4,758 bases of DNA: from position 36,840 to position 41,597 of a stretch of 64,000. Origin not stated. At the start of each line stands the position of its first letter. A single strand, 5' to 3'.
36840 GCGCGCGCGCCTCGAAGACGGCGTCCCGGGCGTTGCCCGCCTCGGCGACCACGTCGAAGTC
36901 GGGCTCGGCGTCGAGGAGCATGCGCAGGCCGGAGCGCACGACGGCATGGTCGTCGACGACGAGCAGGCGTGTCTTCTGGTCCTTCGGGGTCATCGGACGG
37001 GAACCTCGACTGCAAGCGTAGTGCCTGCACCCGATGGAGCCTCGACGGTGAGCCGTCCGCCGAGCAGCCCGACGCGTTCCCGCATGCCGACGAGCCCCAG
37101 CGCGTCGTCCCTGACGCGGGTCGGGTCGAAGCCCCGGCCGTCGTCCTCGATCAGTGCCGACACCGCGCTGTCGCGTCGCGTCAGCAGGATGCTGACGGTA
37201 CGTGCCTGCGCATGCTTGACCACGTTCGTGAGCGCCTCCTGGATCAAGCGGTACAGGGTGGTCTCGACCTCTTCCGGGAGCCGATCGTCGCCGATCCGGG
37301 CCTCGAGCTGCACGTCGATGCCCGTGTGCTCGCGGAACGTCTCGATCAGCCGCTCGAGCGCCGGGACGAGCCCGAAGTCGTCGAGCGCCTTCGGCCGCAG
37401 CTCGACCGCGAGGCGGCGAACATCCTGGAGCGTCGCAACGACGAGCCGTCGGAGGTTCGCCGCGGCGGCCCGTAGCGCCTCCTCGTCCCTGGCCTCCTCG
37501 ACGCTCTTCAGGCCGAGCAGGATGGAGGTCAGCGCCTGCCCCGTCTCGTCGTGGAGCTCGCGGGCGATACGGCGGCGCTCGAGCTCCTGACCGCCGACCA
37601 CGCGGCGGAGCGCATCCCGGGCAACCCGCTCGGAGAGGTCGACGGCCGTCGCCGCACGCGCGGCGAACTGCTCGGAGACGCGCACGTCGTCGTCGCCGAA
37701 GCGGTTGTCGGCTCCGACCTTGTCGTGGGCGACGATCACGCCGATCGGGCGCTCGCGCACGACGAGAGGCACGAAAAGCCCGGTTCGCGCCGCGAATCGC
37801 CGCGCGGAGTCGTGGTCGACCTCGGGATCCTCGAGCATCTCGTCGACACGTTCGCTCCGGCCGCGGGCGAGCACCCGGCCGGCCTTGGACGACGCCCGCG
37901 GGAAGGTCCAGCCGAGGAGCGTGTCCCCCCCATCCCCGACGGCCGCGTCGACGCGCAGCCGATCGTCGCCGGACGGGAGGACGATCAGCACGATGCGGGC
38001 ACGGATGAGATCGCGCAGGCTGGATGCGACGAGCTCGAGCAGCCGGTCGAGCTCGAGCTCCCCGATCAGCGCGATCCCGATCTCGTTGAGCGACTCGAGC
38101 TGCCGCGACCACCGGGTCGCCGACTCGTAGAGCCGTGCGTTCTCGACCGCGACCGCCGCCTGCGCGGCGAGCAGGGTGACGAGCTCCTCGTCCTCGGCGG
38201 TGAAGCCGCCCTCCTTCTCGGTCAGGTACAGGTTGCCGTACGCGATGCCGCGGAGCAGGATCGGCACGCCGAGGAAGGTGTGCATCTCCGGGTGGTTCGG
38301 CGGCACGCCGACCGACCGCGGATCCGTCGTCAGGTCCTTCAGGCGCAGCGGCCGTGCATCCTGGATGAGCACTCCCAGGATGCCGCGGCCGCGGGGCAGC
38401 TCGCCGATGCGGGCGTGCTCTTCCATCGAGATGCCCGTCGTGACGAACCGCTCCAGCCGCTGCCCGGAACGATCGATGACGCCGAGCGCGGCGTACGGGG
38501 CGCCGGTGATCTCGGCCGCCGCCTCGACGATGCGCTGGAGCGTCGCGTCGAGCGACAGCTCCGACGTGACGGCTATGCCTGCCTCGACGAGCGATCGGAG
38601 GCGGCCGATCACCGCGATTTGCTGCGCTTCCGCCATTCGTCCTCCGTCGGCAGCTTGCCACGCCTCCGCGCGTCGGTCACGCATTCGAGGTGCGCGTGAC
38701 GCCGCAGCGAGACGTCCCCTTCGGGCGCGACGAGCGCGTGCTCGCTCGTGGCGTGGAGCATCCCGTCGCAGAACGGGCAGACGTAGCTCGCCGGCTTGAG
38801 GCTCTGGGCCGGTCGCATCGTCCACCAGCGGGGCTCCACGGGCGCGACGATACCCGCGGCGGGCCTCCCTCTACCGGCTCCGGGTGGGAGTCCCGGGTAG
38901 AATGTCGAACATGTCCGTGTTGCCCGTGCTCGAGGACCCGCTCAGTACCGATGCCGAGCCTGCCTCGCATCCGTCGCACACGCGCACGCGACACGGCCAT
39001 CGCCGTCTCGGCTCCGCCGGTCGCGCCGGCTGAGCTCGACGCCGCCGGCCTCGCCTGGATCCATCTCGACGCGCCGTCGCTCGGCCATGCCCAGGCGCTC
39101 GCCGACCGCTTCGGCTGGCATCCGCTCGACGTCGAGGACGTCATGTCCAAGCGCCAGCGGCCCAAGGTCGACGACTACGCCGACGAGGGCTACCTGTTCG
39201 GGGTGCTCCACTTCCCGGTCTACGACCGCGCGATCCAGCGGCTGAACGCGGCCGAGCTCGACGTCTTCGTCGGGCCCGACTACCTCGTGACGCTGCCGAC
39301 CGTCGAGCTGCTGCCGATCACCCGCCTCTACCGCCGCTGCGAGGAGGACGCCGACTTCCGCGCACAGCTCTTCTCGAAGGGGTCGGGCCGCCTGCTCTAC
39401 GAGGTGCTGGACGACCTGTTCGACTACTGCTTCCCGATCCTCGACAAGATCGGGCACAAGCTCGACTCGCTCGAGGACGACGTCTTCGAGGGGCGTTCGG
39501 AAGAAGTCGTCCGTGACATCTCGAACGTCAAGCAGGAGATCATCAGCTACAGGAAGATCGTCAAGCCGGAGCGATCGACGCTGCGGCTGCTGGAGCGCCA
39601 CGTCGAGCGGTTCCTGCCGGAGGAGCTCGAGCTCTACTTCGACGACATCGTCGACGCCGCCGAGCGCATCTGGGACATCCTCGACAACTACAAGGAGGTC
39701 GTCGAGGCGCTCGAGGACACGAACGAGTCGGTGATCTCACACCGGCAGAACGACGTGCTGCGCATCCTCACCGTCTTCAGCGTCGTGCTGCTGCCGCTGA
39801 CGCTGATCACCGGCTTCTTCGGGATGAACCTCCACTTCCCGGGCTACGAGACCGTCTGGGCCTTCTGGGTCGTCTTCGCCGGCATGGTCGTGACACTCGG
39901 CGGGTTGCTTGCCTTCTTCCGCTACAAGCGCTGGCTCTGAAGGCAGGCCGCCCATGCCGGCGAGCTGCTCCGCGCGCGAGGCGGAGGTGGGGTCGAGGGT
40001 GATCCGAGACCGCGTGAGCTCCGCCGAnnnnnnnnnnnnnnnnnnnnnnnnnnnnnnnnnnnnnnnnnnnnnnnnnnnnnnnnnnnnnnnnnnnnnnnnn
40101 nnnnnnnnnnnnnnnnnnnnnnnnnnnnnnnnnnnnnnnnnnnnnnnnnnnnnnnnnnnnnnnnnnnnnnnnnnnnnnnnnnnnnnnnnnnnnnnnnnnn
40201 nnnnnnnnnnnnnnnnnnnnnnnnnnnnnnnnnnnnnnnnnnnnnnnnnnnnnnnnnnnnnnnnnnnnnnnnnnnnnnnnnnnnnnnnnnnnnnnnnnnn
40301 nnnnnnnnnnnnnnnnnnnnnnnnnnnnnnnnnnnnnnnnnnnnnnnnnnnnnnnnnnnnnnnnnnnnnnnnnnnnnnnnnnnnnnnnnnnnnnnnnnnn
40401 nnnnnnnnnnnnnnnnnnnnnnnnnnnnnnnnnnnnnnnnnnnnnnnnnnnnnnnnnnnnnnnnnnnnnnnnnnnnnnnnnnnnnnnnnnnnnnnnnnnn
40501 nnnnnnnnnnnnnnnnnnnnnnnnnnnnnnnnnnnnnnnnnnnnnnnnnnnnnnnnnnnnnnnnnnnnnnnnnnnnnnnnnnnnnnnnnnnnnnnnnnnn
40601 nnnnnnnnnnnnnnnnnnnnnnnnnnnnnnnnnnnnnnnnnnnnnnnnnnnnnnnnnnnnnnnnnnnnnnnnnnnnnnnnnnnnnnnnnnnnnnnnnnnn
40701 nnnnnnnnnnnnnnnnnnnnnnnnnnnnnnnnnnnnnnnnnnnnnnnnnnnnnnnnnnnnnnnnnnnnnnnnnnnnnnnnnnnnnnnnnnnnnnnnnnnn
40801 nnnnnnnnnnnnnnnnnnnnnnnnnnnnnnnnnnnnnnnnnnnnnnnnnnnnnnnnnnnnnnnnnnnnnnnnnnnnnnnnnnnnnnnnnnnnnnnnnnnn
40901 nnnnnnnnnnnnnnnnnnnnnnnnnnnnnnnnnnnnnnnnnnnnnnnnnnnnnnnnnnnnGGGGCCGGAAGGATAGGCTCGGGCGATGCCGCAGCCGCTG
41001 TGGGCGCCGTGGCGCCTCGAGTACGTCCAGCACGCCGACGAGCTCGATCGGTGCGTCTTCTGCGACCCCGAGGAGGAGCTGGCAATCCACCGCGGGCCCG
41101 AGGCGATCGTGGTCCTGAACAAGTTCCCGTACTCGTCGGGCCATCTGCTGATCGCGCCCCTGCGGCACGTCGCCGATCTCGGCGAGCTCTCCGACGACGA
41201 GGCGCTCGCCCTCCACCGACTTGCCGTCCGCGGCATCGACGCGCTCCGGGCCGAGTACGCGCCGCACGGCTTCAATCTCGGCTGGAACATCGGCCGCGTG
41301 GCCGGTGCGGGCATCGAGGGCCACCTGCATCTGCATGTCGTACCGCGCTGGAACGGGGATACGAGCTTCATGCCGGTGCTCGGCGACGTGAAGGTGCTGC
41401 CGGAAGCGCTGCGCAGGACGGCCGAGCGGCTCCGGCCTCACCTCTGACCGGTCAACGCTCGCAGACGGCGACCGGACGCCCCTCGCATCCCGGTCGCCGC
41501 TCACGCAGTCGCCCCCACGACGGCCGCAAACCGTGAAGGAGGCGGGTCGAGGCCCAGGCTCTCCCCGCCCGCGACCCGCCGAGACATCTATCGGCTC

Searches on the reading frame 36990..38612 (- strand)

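Call 24: search_protein_families(library=ncbifam, max_evalue=1e-10, proteins=[window:36990-38612:-])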
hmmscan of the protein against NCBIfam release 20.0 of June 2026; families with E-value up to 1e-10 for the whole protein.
window:36990-38612:- (540 aa): 7 families
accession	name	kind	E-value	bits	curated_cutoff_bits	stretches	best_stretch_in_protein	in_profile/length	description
NF052443.1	SensHisKinMctS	equivalog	9e-46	156.1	700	1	330-538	235-447/457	two-component system sensor histidine kinase MctS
NF008649.0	PRK11644.1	equivalog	5.8e-43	147.4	408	1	335-539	293-496/499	signal transduction histidine-protein kinase/phosphatase UhpB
NF052531.1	Strep_LiaS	equivalog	1.5e-31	109.9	450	1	343-539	130-327/328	envelope stress sensor histidine kinase LiaS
NF008184.0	PRK10935.1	equivalog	7e-25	87.7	553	1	345-537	363-557/565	nitrate/nitrite two-component system sensor histidine kinase NarQ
NF007896.0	PRK10600.1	equivalog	1.6e-23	83.2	578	1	345-536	390-582/598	nitrate/nitrite two-component system sensor histidine kinase NarX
NF047786.1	his_kin_MadS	equivalog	1.8e-22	80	500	1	344-538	229-434/434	MadS family sensor histidine kinase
TIGR01817.1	nifA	equivalog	2.7e-13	49.5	528.85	0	170-351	2-183/534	nif-specific transcriptional activator NifA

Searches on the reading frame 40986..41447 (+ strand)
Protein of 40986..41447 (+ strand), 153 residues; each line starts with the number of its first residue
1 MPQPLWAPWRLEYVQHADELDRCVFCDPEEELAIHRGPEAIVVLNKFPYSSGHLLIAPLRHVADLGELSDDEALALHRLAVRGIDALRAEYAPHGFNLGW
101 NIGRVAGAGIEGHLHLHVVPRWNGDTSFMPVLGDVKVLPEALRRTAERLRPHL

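Call 8: search_protein_families(library=ncbifam, proteins=[window:40986-41447:+])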
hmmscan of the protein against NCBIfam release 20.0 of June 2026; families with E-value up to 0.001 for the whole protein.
window:40986-41447:+ (153 aa): 2 families
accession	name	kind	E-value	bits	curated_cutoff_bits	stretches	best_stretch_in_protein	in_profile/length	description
NF052622.1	ATPAdlTfActino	equivalog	3.7e-38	130.8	290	1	4-148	14-169/176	ATP adenylyltransferase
NF045834.1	M_plasma_HinT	exception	9.8e-07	29.6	130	1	39-120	20-100/102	histidine triad protein HinT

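Call 9: search_protein_families(library=pfam, proteins=[window:40986-41447:+])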
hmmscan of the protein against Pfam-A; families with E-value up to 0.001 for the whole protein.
window:40986-41447:+ (153 aa): 2 families
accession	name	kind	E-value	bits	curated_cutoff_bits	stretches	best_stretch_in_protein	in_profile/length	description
PF01230.28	HIT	-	5.8e-11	43.3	21.5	1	34-121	9-95/98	HIT domain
PF11969.13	DcpS_C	-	7.9e-05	23.5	24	1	23-119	2-100/114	Scavenger mRNA decapping enzyme C-term binding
